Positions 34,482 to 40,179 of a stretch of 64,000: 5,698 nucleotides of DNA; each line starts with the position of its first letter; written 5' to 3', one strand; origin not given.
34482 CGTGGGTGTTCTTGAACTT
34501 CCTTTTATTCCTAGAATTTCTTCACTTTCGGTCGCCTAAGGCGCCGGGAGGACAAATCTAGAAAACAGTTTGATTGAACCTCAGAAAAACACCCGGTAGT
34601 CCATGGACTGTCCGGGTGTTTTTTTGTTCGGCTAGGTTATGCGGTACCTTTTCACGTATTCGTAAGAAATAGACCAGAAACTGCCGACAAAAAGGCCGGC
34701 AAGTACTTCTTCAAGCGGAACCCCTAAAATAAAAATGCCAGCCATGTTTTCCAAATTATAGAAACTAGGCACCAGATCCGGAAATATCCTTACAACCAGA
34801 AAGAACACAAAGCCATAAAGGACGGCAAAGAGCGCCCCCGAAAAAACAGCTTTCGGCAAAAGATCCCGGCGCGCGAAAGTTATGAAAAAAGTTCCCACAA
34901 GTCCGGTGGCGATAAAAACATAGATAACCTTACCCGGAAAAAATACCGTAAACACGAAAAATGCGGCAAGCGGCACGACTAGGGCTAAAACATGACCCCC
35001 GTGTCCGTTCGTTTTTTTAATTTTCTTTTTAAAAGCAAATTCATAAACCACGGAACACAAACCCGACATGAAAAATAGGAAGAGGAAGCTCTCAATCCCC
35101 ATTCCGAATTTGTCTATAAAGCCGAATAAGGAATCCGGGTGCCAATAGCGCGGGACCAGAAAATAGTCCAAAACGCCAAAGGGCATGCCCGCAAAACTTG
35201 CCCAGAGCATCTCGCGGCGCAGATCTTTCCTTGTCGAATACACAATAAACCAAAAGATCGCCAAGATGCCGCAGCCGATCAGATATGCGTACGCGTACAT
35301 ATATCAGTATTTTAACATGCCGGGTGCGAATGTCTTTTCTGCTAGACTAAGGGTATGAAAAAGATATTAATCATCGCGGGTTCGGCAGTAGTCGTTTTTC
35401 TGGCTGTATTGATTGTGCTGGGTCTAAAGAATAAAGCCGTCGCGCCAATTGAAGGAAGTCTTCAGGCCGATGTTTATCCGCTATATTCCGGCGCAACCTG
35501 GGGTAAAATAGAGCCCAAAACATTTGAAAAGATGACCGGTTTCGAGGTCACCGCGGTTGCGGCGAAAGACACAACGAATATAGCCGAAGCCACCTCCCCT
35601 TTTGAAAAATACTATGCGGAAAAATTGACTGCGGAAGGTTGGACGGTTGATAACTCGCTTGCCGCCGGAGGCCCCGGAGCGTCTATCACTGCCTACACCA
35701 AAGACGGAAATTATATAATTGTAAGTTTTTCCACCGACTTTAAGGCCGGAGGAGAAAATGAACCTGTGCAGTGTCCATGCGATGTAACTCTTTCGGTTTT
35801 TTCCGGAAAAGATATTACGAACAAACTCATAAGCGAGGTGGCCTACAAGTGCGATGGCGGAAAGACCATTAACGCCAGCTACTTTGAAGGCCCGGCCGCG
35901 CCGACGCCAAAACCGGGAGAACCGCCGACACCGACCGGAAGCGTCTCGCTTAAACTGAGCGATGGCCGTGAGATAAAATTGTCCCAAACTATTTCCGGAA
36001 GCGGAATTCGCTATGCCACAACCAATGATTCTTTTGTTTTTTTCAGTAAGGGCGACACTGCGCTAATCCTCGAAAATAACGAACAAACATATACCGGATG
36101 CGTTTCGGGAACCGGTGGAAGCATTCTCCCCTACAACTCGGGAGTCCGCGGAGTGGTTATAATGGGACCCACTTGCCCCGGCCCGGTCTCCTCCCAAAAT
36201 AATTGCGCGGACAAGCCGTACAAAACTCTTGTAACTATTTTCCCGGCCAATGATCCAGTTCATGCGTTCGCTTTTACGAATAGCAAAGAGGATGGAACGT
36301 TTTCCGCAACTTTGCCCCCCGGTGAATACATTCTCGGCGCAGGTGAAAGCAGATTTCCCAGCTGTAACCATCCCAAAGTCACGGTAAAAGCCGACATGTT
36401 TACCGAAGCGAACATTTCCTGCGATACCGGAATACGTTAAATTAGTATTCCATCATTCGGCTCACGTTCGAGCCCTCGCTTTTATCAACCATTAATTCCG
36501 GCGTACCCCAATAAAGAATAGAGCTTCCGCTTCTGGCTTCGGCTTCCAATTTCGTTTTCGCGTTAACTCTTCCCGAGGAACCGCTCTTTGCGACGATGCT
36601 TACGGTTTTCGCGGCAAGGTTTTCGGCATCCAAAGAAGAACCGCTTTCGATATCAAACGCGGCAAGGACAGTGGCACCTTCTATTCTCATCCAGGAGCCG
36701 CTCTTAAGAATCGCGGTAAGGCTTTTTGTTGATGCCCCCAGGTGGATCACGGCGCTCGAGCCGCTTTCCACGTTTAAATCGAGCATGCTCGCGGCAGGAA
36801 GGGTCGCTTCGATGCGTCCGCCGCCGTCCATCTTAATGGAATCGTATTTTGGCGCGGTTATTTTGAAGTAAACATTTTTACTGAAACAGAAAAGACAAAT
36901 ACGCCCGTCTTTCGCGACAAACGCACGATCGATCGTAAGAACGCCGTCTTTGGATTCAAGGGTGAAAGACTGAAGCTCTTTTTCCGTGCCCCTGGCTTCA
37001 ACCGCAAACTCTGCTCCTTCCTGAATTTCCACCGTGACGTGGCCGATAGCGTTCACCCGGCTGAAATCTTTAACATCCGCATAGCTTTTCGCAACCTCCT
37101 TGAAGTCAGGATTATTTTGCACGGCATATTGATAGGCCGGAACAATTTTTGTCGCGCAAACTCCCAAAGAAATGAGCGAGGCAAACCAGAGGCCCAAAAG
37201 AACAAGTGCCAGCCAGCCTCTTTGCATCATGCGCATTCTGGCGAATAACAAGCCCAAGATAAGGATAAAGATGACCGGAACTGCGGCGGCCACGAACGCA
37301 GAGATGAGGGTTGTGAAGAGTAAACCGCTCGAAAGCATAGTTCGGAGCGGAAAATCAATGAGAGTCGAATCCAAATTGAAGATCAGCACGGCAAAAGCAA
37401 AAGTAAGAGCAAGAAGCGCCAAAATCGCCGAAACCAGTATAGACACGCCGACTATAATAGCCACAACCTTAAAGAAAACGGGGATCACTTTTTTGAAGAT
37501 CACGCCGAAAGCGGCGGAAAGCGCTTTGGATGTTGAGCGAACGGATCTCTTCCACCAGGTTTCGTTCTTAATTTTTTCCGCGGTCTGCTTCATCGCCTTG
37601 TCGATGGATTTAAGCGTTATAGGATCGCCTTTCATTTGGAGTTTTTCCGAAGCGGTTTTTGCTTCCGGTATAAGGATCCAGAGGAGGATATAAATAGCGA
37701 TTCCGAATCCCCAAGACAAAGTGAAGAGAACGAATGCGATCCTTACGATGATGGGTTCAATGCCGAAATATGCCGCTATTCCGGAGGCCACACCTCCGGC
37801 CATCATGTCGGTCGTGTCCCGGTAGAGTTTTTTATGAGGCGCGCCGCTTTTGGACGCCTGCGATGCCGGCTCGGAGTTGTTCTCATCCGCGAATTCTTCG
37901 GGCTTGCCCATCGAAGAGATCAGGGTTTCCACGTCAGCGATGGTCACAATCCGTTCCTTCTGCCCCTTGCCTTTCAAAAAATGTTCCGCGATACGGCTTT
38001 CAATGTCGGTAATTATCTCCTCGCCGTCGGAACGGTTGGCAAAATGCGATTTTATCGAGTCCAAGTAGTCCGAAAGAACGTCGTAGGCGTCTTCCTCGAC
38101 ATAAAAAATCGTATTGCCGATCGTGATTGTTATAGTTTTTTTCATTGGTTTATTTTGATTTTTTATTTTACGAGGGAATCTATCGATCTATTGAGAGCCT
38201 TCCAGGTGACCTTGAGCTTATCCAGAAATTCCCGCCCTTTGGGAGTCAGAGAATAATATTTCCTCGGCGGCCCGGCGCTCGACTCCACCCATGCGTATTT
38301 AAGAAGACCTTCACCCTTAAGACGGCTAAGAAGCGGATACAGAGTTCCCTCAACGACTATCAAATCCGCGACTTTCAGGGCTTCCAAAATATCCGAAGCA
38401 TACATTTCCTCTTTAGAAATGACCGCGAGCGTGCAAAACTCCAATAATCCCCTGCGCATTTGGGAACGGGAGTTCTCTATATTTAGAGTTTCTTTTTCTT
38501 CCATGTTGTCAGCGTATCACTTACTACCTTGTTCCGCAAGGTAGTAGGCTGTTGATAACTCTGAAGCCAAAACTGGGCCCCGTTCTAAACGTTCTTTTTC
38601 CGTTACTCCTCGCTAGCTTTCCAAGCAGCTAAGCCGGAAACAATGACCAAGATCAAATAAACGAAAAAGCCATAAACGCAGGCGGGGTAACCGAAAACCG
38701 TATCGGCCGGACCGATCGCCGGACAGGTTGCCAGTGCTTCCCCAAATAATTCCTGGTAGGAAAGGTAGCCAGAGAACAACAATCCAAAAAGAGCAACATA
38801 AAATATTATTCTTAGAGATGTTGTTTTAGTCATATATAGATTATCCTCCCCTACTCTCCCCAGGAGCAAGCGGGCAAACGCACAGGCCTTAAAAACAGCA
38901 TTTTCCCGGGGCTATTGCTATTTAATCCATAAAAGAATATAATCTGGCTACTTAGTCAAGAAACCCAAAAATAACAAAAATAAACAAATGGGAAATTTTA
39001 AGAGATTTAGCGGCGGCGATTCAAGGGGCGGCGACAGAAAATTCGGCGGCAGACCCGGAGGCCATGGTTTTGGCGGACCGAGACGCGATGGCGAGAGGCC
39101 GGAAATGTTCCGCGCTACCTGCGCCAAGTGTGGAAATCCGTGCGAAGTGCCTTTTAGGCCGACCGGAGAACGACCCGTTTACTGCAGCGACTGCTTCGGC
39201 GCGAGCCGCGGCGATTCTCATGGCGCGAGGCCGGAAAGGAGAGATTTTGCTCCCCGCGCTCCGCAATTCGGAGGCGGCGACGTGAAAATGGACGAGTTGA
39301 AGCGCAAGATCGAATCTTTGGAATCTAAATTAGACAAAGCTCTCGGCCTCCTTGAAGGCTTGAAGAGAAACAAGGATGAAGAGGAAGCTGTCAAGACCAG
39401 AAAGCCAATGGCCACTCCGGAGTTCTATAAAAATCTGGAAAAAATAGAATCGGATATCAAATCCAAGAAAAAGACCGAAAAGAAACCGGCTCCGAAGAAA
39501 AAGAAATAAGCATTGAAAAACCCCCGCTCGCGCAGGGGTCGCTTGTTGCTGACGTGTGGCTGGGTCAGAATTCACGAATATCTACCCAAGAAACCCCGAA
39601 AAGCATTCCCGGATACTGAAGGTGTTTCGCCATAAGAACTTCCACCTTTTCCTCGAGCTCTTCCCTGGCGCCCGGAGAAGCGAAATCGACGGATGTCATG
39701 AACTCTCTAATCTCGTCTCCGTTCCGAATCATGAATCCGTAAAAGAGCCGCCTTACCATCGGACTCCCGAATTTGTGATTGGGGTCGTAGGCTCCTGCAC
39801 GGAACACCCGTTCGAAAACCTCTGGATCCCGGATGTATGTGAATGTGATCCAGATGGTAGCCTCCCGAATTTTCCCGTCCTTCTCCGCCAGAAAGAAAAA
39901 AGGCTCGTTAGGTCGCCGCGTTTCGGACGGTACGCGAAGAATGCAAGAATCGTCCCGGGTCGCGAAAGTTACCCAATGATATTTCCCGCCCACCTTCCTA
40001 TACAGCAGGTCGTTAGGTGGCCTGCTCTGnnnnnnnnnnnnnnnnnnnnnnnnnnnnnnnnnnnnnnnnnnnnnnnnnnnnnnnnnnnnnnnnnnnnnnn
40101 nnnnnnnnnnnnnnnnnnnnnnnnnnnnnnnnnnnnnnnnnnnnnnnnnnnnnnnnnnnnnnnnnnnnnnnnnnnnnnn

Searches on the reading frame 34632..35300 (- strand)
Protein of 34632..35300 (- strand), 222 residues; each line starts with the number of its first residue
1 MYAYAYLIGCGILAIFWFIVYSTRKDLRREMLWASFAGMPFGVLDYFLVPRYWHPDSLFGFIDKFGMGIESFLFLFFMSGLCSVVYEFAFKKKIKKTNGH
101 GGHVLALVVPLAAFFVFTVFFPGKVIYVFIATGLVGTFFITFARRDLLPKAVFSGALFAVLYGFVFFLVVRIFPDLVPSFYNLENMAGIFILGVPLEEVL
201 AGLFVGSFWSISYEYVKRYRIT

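Call 32: search_protein_families(library=pfam, proteins=[window:34632-35300:-], max_evalue=10)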
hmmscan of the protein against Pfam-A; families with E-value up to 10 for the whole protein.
window:34632-35300:- (222 aa): 2 families
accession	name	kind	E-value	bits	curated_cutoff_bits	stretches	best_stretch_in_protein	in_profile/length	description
PF18916.5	Lycopene_cyc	-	2.6e-15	57.2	27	2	126-216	3-92/92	Lycopene cyclase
PF01694.28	Rhomboid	-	2.4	8.8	22.6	1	67-167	38-141/143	Rhomboid domain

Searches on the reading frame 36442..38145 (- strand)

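Call 4: search_protein_families(library=pfam, proteins=[window:36442-38145:-], max_evalue=0.01)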
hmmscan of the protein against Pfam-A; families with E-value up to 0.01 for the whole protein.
window:36442-38145:- (567 aa): 5 families
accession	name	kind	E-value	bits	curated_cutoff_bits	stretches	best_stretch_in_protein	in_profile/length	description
PF10988.14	DUF2807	-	3.7e-24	85.9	24.2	1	360-549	1-181/181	Putative auto-transporter adhesin, head GIN domain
PF04024.17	PspC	-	5.6e-22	77.7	25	1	105-162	1-58/58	PspC domain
PF22571.1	LiaI-LiaF-TM_PspC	-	1.7e-13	50.9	27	1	210-335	12-139/142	PspC transmembrane region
PF22564.2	HAAS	-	6.1e-07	30.2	27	1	26-88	1-55/55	HAAS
PF13349.12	DUF4097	-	0.0012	18.7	22.9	1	369-540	10-165/247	Toastrack DUF4097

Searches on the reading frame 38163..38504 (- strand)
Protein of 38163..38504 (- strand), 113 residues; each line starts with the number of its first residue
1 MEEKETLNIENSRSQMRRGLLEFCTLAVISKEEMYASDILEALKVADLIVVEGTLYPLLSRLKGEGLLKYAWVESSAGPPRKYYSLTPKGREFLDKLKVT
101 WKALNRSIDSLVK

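Call 4: search_protein_families(library=pfam, proteins=[window:38163-38504:-], max_evalue=0.01)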
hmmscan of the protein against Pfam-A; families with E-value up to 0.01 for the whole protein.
window:38163-38504:- (113 aa): 2 families
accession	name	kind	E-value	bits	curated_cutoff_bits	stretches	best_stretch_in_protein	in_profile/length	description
PF03551.20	PadR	-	4.9e-18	65.3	27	1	26-95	2-74/75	Transcriptional regulator PadR-like family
PF07381.18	EarA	-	0.006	16.8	22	1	13-96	7-89/90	EarA-like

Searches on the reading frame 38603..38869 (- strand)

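Call 4: search_protein_families(library=pfam, proteins=[window:38603-38869:-], max_evalue=0.01)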
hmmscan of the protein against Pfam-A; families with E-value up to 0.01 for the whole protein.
window:38603-38869:- (88 aa): 1 family
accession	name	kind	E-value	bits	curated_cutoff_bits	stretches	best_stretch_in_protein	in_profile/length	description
PF07884.19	VKOR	-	0.0016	19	27.5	0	21-85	2-80/134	Vitamin K epoxide reductase family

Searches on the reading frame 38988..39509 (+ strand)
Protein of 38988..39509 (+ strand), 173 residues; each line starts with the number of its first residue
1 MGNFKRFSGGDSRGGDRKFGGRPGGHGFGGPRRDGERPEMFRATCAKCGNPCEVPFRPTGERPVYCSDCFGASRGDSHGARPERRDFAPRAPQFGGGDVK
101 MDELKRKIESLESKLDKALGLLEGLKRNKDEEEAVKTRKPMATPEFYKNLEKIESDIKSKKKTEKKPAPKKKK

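Call 4: search_protein_families(library=pfam, proteins=[window:38988-39509:+], max_evalue=0.01)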
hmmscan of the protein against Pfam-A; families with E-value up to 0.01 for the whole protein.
window:38988-39509:+ (173 aa): 2 families
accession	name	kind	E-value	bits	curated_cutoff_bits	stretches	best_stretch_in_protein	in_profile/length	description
PF23477.1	zf_Tbcl_2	-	6.9e-17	61.3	27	1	39-73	2-36/37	Probable treble clef zinc finger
PF04508.17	Pox_A_type_inc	-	0.00057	20.1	21.4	1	101-118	3-20/23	Viral A-type inclusion protein repeat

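Call 9: search_protein_families(library=padloc, proteins=[window:38988-39509:+], max_evalue=1)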
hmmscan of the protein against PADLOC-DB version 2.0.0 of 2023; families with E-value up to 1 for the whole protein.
window:38988-39509:+ (173 aa): 1 family
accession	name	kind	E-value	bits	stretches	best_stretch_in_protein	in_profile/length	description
PDLC04079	SIR2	-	0.033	10.8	1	103-165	98-161/430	-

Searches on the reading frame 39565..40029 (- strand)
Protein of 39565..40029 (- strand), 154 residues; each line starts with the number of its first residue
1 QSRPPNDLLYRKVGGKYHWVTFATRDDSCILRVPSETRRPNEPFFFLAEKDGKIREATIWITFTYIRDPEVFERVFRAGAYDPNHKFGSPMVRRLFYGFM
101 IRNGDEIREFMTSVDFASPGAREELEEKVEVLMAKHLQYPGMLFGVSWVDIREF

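Call 32: search_protein_families(library=pfam, proteins=[window:39565-40029:-], max_evalue=10)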
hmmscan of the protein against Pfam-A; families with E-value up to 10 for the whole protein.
window:39565-40029:- (154 aa): 0 families

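Call 48: find_related_loci(query=A4, collection=metagenome_contigs, flank=8000)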
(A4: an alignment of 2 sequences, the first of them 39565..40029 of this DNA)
Query A4 (154 aa) in metagenome_contigs; peptide patterns used: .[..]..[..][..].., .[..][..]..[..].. (x = any residue, [..] = any of these).
600 stretches matched a pattern (row limit reached: there are more); 2 encode a relative of the query (tblastn E <= 1e-3); 2 distinct loci.
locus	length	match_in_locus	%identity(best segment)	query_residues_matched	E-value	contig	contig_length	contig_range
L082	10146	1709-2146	55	9-154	3e-52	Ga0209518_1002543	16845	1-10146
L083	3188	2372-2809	55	9-154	2e-51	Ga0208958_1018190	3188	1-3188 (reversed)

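Call 83: search_protein_families(library=pfam, proteins=[L082:2252-2761:+], max_evalue=0.01)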
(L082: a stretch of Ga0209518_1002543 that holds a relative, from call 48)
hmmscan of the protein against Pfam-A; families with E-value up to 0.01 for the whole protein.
L082:2252-2761:+ (169 aa): 1 family
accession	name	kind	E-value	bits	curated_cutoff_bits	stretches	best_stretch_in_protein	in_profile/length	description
PF03734.19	YkuD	-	4.6e-13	50.4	23.4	1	21-165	25-144/146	L,D-transpeptidase catalytic domain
